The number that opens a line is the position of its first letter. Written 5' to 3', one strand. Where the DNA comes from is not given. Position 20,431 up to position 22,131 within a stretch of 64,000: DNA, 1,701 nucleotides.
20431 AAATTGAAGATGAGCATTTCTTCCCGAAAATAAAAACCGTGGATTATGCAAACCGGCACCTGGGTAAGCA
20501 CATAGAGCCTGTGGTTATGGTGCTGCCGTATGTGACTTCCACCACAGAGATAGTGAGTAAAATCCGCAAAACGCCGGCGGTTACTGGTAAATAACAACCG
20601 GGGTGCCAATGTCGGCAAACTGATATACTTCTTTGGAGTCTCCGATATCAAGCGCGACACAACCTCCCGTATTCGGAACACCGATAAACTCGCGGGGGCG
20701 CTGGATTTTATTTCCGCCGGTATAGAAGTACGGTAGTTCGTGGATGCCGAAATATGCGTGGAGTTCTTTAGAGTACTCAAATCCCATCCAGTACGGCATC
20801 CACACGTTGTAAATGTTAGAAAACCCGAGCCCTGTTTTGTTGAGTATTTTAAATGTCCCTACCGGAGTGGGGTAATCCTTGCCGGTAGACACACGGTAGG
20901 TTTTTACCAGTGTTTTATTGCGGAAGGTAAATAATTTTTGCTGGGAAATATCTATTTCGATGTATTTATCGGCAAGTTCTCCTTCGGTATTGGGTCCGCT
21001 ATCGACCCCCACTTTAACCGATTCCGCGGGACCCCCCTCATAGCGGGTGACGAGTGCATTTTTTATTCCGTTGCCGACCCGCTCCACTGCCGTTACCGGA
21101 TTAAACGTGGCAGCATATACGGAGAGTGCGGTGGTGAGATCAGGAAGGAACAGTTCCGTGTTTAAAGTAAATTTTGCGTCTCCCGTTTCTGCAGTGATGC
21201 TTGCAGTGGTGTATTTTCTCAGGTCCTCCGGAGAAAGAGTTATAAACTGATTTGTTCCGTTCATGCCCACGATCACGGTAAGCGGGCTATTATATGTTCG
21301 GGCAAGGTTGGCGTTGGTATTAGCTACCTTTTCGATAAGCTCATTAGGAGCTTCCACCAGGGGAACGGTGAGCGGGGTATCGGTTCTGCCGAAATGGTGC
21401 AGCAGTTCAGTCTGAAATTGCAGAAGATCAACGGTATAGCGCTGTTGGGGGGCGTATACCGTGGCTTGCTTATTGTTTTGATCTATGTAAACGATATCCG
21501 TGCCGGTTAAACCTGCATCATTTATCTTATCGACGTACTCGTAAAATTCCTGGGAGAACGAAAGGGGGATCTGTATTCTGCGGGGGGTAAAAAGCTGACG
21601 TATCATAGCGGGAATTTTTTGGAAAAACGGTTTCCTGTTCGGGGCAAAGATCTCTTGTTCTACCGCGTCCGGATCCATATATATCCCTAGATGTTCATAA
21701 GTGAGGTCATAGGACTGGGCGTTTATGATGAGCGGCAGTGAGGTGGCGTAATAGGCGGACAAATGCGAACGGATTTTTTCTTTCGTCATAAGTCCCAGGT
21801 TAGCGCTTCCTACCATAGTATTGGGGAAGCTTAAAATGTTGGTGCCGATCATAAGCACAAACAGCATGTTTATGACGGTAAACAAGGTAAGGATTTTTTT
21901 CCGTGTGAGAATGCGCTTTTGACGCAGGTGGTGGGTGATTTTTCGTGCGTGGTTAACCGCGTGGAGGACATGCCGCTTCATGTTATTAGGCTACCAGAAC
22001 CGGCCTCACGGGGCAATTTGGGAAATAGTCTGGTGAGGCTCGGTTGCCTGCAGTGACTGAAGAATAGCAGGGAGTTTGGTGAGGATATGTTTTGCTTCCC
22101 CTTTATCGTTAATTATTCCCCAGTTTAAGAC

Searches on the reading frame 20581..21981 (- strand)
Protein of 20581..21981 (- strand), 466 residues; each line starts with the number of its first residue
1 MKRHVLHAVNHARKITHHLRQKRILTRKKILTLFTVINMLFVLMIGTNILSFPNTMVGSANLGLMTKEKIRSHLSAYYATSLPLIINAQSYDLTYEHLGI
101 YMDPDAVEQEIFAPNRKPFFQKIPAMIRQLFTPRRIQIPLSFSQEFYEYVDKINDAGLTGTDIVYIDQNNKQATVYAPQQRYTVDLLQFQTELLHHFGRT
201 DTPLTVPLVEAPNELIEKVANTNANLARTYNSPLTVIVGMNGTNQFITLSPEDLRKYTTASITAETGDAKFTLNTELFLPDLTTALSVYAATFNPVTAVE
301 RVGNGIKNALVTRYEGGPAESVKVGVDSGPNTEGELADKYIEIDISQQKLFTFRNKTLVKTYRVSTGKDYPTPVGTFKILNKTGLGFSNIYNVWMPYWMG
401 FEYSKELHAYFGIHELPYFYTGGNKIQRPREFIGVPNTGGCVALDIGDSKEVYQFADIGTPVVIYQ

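Call 28: find_encoding_contigs(protein=window:20581-21981:-, flank=10000, max_places=6)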
Protein window:20581-21981:- (466 aa): 9 contigs read that carry it; 6 places shown.
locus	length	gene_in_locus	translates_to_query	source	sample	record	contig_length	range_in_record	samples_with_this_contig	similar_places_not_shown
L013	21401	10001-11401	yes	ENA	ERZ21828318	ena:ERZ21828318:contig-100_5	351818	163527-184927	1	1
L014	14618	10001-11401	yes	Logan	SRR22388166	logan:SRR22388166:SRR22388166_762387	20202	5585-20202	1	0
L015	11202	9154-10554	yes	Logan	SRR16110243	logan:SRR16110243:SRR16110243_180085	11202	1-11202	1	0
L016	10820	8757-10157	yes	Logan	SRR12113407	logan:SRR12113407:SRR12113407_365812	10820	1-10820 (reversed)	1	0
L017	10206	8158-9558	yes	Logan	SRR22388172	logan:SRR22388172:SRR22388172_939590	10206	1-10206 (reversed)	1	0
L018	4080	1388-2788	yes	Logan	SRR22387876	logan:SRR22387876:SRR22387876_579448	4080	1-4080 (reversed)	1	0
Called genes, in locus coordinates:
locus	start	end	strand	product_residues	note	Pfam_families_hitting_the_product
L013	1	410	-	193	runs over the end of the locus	PF18731:HEPN_Swt1 (weak)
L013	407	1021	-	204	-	PF17278:DUF5343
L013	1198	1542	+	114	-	-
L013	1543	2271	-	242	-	-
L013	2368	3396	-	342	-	-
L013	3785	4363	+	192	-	PF00293:NUDIX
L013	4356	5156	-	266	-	PF02224:Cytidylate_kin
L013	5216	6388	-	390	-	PF00083:Sugar_tr, PF07690:MFS_1, PF12832:MFS_1_like, PF13347:MFS_2, PF03209:PUCC (weak), PF07690:MFS_1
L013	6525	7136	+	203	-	PF13482:RNase_H_2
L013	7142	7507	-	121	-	PF00903:Glyoxalase, PF18029:Glyoxalase_6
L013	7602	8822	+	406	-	PF05977:MFS_3, PF07690:MFS_1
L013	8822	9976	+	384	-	-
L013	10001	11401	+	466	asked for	PF03734:YkuD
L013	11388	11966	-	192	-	-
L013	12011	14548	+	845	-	PF09586:YfhO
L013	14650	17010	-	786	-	PF09586:YfhO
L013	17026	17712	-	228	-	PF00702:Hydrolase, PF13419:HAD_2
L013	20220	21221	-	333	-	PF13472:Lipase_GDSL_2 (faint)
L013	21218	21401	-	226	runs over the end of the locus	PF01569:PAP2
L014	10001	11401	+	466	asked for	PF03734:YkuD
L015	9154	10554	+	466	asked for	PF03734:YkuD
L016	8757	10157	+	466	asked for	PF03734:YkuD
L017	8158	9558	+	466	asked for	PF03734:YkuD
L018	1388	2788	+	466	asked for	PF03734:YkuD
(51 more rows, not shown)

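Call 53: search_protein_families(library=ncbifam, proteins=[L013:12011-14545:+], max_evalue=0.01)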
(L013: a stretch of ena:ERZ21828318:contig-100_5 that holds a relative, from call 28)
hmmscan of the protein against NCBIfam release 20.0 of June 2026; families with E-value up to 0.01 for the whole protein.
L013:12011-14545:+ (845 aa): 1 family
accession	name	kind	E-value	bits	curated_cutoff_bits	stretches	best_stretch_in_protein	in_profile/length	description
NF047590.1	GlcsyltransPgfM2Strep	equivalog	1.9e-07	29.6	1500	1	762-832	802-872/884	glycosyltransferase PgfM2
